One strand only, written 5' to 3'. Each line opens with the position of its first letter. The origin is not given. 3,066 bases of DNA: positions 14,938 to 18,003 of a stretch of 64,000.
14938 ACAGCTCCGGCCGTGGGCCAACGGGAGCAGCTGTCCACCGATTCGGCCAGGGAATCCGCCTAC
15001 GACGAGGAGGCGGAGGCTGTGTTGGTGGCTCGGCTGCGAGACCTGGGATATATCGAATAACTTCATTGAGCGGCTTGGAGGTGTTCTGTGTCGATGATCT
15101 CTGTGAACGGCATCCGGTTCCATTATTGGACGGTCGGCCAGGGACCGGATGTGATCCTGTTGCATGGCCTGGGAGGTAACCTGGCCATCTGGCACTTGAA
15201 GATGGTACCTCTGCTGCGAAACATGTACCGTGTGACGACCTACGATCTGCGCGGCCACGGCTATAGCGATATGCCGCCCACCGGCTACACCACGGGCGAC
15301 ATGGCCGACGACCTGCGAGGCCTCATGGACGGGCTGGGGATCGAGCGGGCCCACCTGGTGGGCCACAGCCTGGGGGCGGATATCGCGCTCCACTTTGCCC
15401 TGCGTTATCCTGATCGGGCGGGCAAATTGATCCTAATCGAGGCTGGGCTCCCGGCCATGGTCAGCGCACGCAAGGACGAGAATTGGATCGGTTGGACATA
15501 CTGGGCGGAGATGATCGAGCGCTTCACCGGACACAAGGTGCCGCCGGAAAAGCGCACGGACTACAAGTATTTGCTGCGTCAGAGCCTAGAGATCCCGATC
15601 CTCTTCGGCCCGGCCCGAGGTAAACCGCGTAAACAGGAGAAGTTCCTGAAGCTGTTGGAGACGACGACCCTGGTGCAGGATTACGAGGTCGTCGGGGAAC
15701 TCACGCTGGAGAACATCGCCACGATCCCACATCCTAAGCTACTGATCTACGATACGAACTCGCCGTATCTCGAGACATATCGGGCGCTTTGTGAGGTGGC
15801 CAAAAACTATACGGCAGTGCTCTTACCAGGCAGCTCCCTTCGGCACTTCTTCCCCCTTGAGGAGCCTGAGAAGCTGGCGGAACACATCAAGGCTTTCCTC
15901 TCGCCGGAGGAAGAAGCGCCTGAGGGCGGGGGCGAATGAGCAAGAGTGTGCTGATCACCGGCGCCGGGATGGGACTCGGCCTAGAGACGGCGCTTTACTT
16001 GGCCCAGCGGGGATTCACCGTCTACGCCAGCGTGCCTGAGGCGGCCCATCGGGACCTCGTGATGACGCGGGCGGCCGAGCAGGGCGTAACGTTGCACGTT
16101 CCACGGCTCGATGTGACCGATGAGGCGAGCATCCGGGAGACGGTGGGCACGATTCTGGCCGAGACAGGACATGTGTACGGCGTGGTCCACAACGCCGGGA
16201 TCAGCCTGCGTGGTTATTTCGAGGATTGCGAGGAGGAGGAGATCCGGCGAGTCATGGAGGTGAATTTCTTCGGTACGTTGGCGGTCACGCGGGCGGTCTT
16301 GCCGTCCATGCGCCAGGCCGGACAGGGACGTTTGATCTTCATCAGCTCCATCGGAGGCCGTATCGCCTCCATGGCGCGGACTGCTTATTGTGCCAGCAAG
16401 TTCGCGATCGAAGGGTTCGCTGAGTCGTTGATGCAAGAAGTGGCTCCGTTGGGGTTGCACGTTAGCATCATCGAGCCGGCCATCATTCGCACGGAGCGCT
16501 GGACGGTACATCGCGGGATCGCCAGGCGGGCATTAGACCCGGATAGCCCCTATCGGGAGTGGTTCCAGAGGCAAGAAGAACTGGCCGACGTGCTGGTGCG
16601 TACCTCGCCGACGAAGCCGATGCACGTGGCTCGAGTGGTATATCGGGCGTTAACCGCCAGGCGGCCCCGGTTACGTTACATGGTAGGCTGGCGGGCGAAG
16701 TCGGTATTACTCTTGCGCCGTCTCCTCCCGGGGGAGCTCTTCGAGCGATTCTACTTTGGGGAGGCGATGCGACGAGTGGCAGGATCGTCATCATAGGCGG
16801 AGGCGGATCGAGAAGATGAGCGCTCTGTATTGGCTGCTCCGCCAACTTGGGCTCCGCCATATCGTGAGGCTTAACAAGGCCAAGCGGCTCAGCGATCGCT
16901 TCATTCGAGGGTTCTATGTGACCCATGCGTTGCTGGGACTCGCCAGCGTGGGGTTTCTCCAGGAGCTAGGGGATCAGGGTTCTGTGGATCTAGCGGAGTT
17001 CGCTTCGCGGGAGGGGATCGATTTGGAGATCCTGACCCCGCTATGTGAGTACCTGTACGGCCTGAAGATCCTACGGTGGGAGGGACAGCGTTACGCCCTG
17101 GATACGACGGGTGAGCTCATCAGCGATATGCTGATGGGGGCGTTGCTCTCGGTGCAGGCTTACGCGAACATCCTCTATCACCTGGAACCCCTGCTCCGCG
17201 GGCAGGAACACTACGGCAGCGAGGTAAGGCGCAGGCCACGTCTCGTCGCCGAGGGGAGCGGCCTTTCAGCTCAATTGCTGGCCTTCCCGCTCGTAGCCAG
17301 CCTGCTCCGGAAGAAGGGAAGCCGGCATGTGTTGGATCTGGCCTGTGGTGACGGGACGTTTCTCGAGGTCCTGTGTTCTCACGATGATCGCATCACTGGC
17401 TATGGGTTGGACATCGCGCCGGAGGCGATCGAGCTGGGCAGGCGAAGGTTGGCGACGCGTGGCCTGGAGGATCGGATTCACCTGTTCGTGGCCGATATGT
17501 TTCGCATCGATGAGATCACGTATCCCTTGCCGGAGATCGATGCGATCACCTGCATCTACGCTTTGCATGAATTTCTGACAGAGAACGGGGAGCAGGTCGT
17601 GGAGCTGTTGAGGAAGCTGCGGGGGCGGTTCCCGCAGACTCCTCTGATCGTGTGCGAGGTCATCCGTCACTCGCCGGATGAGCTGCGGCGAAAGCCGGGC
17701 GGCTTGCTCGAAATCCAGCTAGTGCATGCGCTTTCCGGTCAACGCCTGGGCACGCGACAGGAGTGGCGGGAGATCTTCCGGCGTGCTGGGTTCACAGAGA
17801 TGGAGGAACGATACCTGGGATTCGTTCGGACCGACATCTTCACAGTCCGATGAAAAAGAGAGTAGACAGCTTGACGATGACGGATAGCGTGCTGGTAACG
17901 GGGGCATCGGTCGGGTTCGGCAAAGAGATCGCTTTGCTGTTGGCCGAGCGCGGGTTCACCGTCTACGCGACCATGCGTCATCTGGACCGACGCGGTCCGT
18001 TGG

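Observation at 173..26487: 26-kb, 12-gene translationally coupled operon: non-canonical iterative PKS pair, tailoring enzymes and three unknown repeat proteins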

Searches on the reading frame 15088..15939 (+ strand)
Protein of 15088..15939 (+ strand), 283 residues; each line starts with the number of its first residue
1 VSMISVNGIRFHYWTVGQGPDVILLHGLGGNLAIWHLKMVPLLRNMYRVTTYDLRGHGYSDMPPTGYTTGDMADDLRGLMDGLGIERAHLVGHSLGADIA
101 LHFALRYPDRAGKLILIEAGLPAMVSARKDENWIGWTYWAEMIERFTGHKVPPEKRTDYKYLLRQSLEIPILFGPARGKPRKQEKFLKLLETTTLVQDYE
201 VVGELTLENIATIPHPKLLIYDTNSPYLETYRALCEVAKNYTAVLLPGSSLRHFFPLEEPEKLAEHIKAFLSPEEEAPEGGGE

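Call 4: search_protein_families(library=pfam, proteins=[window:15088-15939:+], max_evalue=0.001)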
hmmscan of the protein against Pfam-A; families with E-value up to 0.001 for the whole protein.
window:15088-15939:+ (283 aa): 5 families
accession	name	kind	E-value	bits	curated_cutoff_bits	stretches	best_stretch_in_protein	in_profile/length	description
PF00561.26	Abhydrolase_1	-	1.1e-28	101.1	25.8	1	22-135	3-118/245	alpha/beta hydrolase fold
PF12697.13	Abhydrolase_6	-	8e-22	79.4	26.3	1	22-265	1-216/217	Alpha/beta hydrolase family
PF12146.15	Hydrolase_4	-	2.3e-11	43.9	27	1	22-121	7-111/239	Serine aminopeptidase, S33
PF03096.20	Ndr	-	8.5e-05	21.8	23.3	1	69-119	82-132/283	Ndr family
PF00975.26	Thioesterase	-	0.00024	21.8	26.4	1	23-149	4-131/226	Thioesterase domain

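Call 5: search_protein_families(library=ncbifam, proteins=[window:15088-15939:+], max_evalue=0.001)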
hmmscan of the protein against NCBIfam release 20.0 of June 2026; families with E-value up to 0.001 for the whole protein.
window:15088-15939:+ (283 aa): 36 families (the best 25 are shown)
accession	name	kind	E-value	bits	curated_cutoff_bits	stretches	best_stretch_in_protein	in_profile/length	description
NF051488.1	bifunc_PcaDC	exception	1.1e-25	90.6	390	1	18-120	11-112/375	bifunctional 3-oxoadipate enol-lactonase/4-carboxymuconolactone decarboxylase PcaDC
TIGR02427.1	protocat_pcaD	equivalog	2.1e-23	83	255.85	1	12-118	3-111/251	3-oxoadipate enol-lactonase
NF002938.0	PRK03592.1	equivalog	5.1e-23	81.8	241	1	2-125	13-135/298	haloalkane dehalogenase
NF011457.0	PRK14875.1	equivalog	1.9e-22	79.8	307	1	4-121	115-234/372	acetoin dehydrogenase dihydrolipoyllysine-residue acetyltransferase subunit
TIGR03611.1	RutD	equivalog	6.2e-22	78.2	238.5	1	15-119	9-113/258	pyrimidine utilization protein D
TIGR03343.1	biphenyl_bphD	equivalog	3.3e-20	72.5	462.15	1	8-119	19-134/282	2-hydroxy-6-oxo-6-phenylhexa-2,4-dienoate hydrolase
NF045632.1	hydroxlase_HsaD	equivalog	7.9e-20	71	400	1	5-120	18-138/290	4,5:9,10-diseco-3-hydroxy-5,9,17-trioxoandrosta-1(10),2-diene-4-oate hydrolase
TIGR03056.1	bchO_mg_che_rel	equivalog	3.2e-17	62.4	172.55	1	2-121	9-130/278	alpha/beta fold hydrolase BchO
NF007954.0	PRK10673.1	equivalog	1.5e-16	60.4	399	1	21-120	18-115/255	esterase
TIGR03695.1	menH_SHCHC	equivalog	9.7e-16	57.9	208.55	1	20-144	3-129/252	2-succinyl-6-hydroxy-2,4-cyclohexadiene-1-carboxylate synthase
NF004514.1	PRK05855.1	equivalog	1.3e-15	57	455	1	13-97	16-102/578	SDR family oxidoreductase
NF050089.1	i_nPHAscl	equivalog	3.2e-15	56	300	1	10-119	8-117/288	intracellular short-chain-length polyhydroxyalkanoate depolymerase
NF051487.1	bifunc_PcaCD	exception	1e-14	54.5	430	1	21-119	174-271/413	bifunctional 4-carboxymuconolactone decarboxylase/3-oxoadipate enol-lactonase PcaCD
TIGR01738.1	bioH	equivalog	5.5e-13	49.1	206.95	1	17-133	1-108/245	pimeloyl-ACP methyl ester esterase BioH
NF052610.1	macro_16_ester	equivalog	1.2e-12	47.8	420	1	18-120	22-128/281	alpha/beta fold macrolide esterase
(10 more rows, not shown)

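Call 96: search_solved_structures(query=window:15088-15939:+, max_evalue=1e-8)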
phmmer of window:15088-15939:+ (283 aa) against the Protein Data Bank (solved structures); distinct sequences matched with E-value up to 1e-8: 262 (the best 60 are shown).
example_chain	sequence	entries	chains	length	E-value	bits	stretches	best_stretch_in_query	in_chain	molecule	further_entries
6eb3_A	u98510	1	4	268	2.1e-21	79.6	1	4-116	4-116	Est1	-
8v16_C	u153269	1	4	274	2.1e-21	79.6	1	4-116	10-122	Esterase 1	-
5egn_A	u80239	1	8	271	2.9e-20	75.8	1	4-118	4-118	Esterase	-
2d0d_A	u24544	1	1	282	5.9e-20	74.8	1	6-119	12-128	2-hydroxy-6-oxo-7-methylocta-2,4-dienoate hydrolase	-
1iun_A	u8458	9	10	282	1e-19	74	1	6-120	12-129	meta-Cleavage product hydrolase | 2-hydroxy-6-oxo-7-methylocta-2,4-dienoate hydrolase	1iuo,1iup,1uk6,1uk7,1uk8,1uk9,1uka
7jqz_A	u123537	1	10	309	2.1e-19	73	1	5-270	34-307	Alpha/beta hydrolase fold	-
5a62_A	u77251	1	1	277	4.9e-19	71.8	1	20-122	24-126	PUTATIVE ALPHA/BETA HYDROLASE FOLD PROTEIN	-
7jqy_A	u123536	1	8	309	3.2e-18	69.1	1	6-123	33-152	Cif-like 1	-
3b12_A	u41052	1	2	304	5.5e-18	68.3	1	4-140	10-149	Fluoroacetate dehalogenase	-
1y37_A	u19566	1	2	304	7.7e-18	67.9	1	4-140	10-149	Fluoroacetate Dehalogenase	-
7ac0_AAA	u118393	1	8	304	7.9e-18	67.8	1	5-127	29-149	Soluble epoxide hydrolase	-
7jqx_A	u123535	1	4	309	1.3e-17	67.1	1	6-123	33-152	Cif-like 1 wild-type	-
2og1_A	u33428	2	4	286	1.5e-17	66.9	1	9-120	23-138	2-hydroxy-6-oxo-6-phenylhexa-2,4-dienoate hydrolase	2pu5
3v1k_A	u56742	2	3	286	1.5e-17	66.9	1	9-120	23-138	2-hydroxy-6-oxo-6-phenylhexa-2,4-dienoate hydrolase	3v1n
3kxp_A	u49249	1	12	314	1.9e-17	66.6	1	7-118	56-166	Alpha-(N-acetylaminomethylene)succinic acid hydrolase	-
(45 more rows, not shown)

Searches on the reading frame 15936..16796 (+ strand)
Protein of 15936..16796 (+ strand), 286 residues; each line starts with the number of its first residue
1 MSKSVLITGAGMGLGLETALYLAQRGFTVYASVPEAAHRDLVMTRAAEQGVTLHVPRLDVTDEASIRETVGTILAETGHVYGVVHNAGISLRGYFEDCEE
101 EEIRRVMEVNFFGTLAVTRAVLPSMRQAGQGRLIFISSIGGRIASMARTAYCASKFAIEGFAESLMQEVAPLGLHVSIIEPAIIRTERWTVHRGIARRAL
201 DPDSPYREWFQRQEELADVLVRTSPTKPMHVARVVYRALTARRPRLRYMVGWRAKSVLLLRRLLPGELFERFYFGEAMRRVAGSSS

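Call 4: search_protein_families(library=pfam, proteins=[window:15936-16796:+], max_evalue=0.001)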
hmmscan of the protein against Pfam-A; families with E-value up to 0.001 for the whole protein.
window:15936-16796:+ (286 aa): 3 families
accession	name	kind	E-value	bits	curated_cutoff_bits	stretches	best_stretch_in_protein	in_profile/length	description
PF00106.31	adh_short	-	2e-47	161.6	26.6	1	3-188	1-186/195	short chain dehydrogenase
PF13561.12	adh_short_C2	-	1e-33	117.4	27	1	9-219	1-212/236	Enoyl-(Acyl carrier protein) reductase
PF08659.16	KR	-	4.1e-20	72.9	22.6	1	5-168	3-166/180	KR domain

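Call 5: search_protein_families(library=ncbifam, proteins=[window:15936-16796:+], max_evalue=0.001)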
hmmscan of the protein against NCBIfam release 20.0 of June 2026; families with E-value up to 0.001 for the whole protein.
window:15936-16796:+ (286 aa): 216 families (the best 25 are shown)
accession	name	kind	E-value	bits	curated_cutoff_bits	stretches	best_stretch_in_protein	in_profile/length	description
NF005372.1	PRK06914.1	subfamily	5.5e-65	219.4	320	1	3-272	3-272/279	SDR family oxidoreductase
NF004826.0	PRK06182.1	subfamily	1e-61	208.6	305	1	2-273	4-269/274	oxidoreductase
NF004823.0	PRK06179.1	subfamily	3.2e-54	184.2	310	1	2-270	5-260/271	oxidoreductase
NF004824.0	PRK06180.1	subfamily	5.4e-54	183.2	298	1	2-256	4-252/279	oxidoreductase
NF049977.1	KDhSphingRedKdsR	equivalog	2.3e-53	181.3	400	1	2-268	3-258/267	3-ketodihydrosphingosine reductase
NF004649.0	PRK05993.1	equivalog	4.5e-49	167.2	387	1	1-272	3-272/277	SDR family oxidoreductase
NF006114.0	PRK08263.1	subfamily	1.3e-47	162.4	290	1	2-256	3-248/280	short chain dehydrogenase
NF005950.0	PRK08017.1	equivalog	5.8e-44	150.3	326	1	1-271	1-252/256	SDR family oxidoreductase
NF005065.0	PRK06482.1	equivalog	4.1e-42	144.5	291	1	1-251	1-244/276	SDR family oxidoreductase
NF009466.0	PRK12826.1-2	subfamily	2.1e-41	142.1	222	1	1-207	2-210/248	3-oxoacyl-ACP reductase FabG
NF006776.0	PRK09291.1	equivalog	1.3e-40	139.7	265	1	1-186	1-180/257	SDR family oxidoreductase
NF004825.0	PRK06181.1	equivalog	2e-40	138.8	215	1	2-266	6-253/268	SDR family oxidoreductase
NF005878.0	PRK07825.1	subfamily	8.3e-40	136.9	287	1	3-187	10-190/278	short chain dehydrogenase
NF005806.0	PRK07666.1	equivalog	6.9e-38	130.3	286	1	3-187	8-192/239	3-ketoacyl-ACP reductase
NF006123.0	PRK08267.1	equivalog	5.3e-37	127.5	261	1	2-268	2-248/261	SDR family oxidoreductase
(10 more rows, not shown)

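Call 100: search_solved_structures(query=window:15936-16796:+, max_evalue=1e-25)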
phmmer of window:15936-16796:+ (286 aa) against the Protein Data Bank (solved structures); distinct sequences matched with E-value up to 1e-25: 10.
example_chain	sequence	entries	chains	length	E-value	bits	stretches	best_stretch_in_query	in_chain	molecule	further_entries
1fdu_A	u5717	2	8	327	3.7e-31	111.9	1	5-261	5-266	17-BETA-HYDROXYSTEROID DEHYDROGENASE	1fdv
1iol_A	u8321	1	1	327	4.3e-31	111.7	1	5-261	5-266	ESTROGENIC 17-BETA HYDROXYSTEROID DEHYDROGENASE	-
1fdw_A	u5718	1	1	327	6.7e-31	111.1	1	5-261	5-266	17-BETA-HYDROXYSTEROID DEHYDROGENASE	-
1a27_A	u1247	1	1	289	7.8e-31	110.9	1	5-261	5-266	17-BETA-HYDROXYSTEROID-DEHYDROGENASE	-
6cgc_A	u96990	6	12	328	9.3e-31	110.6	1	5-261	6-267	Estradiol 17-beta-dehydrogenase 1 | 17-beta-hydroxysteroid dehydrogenase type 1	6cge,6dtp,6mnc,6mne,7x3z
1fds_A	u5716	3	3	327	1.1e-30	110.4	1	5-261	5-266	17-BETA-HYDROXYSTEROID-DEHYDROGENASE | Estradiol 17-beta-dehydrogenase 1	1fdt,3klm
1bhs_A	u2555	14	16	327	1.1e-30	110.4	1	5-261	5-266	17BETA-HYDROXYSTEROID DEHYDROGENASE | ESTROGENIC 17-BETA HYDROXYSTEROID DEHYDROGENASE | PROTEIN (ESTRADIOL 17 BETA-DEHYDROGENASE 1)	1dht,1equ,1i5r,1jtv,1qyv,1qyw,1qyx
3m1a_A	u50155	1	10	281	5.7e-30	108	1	3-255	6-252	Putative dehydrogenase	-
2et6_A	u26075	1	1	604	5e-27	98.4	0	3-182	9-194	(3R)-hydroxyacyl-CoA dehydrogenase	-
9b2f_A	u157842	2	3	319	7.3e-27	97.8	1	3-266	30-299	Dehydrogenase/reductase SDR family member 9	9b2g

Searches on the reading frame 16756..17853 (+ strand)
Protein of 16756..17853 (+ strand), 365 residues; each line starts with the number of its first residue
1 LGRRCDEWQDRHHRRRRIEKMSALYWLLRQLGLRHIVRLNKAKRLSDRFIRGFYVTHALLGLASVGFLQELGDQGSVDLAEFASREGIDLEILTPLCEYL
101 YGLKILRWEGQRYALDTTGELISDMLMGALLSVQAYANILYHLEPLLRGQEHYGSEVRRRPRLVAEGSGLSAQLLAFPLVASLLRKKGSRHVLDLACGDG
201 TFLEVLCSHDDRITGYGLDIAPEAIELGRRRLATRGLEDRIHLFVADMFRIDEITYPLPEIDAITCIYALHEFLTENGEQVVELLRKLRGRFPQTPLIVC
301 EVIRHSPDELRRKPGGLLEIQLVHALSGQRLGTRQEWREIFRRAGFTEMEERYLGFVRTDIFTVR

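Call 4: search_protein_families(library=pfam, proteins=[window:16756-17853:+], max_evalue=0.001)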
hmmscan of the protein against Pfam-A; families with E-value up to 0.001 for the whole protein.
window:16756-17853:+ (365 aa): 9 families
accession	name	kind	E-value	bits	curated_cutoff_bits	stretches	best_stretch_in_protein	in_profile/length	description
PF13649.12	Methyltransf_25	-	3.4e-11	44.1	27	1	192-284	1-88/97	Methyltransferase domain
PF13489.12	Methyltransf_23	-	7.9e-10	39.1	27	1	178-347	11-160/164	Methyltransferase domain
PF08242.18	Methyltransf_12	-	8.6e-10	39.7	30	1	193-289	1-89/98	Methyltransferase domain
PF13847.12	Methyltransf_31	-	1.4e-09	38.3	27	1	188-273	3-87/145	Methyltransferase domain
PF08241.18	Methyltransf_11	-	2.5e-07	31.6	21.2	1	193-286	1-85/95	Methyltransferase domain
PF00891.24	Methyltransf_2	-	7.4e-06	25.9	22.3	1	188-346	62-209/210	O-methyltransferase domain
PF12147.14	Methyltransf_20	-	7.2e-05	22.5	21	1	180-285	125-230/309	Putative methyltransferase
PF05175.20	MTS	-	8.5e-05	22.7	23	1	180-249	23-91/170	Methyltransferase small domain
PF07021.18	MetW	-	0.00019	21.6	21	1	182-225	9-49/193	Methionine biosynthesis protein MetW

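Call 6: search_protein_families(library=ncbifam, proteins=[window:16756-17853:+], max_evalue=0.01)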
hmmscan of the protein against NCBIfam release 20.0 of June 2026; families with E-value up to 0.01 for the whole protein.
window:16756-17853:+ (365 aa): 23 families
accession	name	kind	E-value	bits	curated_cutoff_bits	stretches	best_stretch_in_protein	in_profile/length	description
TIGR04543.1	ketoArg_3Met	equivalog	4.2e-32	111.5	425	1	50-351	12-316/336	2-ketoarginine methyltransferase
NF050150.1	RiPP_MTase_ApyS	equivalog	7e-24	84.6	400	1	50-347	9-304/323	RiPP biosynthesis methyltransferase ApyS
NF043040.1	corrin_prot_MT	hypoth_equivalog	2.2e-08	33.8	180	1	188-286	41-136/216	corrinoid protein-associated methyltransferase CpaM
NF001244.0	PRK00216.1-5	equivalog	2.5e-06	26.9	216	1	184-288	44-145/236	bifunctional demethylmenaquinone methyltransferase/2-methoxy-6-polyprenyl-1,4-benzoquinol methylase UbiE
NF041820.1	daptide_MTase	equivalog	9.1e-06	25.3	175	1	182-251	31-99/243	daptide-type RiPP biosynthesis methyltransferase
TIGR04074.1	bacter_Hen1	equivalog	1.1e-05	24.1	340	1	179-242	273-340/462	3' terminal RNA ribose 2'-O-methyltransferase Hen1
TIGR03534.1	RF_mod_PrmC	equivalog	7.8e-05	22.2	199.1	1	182-250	82-149/253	peptide chain release factor N(5)-glutamine methyltransferase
TIGR02081.1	metW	equivalog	8.2e-05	22.2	189.5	1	187-225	13-49/194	methionine biosynthesis protein MetW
TIGR01934.1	MenG_MenH_UbiE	subfamily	9.1e-05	21.9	158.35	1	183-302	34-144/223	ubiquinone/menaquinone biosynthesis methyltransferase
NF045667.1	MTase_DVU1556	equivalog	0.00043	19.8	155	1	183-234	17-67/213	DVU_1556 family methyltransferase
TIGR03533.1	L3_gln_methyl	equivalog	0.00047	19.6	229.7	1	182-250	115-183/284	50S ribosomal protein L3 N(5)-glutamine methyltransferase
NF040703.1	cyclopro_CfaB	exception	0.00077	18.3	650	1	173-248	144-218/393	C17 cyclopropane fatty acid synthase CfaB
NF041650.1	nod_mtase_NodS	equivalog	0.0015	18.3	300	1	188-235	38-83/190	nodulation methyltransferase NodS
NF007023.0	PRK09489.1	equivalog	0.0018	17.5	295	1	179-248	187-254/342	16S rRNA (guanine(1207)-N(2))-methyltransferase RsmC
TIGR02021.1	BchM-ChlM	equivalog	0.0025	17.3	158.9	1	187-253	54-117/218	magnesium protoporphyrin IX methyltransferase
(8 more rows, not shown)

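Call 99: search_solved_structures(query=window:16816-17853:+, max_evalue=0.00001)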
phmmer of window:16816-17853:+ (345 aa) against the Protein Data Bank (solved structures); distinct sequences matched with E-value up to 0.00001: 13.
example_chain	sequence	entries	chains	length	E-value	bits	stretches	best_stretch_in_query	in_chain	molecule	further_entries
4m72_A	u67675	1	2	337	1.4e-15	60.7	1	172-330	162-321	Methyltransferase MppJ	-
4m71_A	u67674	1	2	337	1.9e-15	60.3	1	172-330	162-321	Methyltransferase MppJ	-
4m6x_A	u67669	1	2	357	2e-15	60.2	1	36-330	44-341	Methyltransferase MppJ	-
4m73_A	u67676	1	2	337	3.5e-15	59.4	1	172-330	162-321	Methyltransferase MppJ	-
4m74_A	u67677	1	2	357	4e-15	59.2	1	172-330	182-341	Methyltransferase MppJ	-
4kib_A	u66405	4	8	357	5.2e-15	58.8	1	36-330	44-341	Methyltransferase MppJ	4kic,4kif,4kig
4m6y_A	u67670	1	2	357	2.3e-14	56.7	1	36-330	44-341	Methyltransferase MppJ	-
8r4z_A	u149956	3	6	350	5.2e-13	52.3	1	65-327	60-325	2-ketoarginine methyltransferase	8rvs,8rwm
8rvc_A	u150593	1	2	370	6.2e-13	52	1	65-327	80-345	2-ketoarginine methyltransferase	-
8tji_A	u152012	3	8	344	4.6e-08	36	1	161-335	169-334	RedM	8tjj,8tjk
8ftr_A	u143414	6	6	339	5.2e-07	32.5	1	154-341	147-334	Methyltransferase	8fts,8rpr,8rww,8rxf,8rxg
8ftv_A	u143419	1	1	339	2.3e-06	30.4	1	156-331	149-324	Methyltransferase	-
7owb_A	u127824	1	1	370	2.7e-06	30.2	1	136-334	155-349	Carminomycin 4-O-methyltransferase DnrK,Methyltransferase domain-containing protein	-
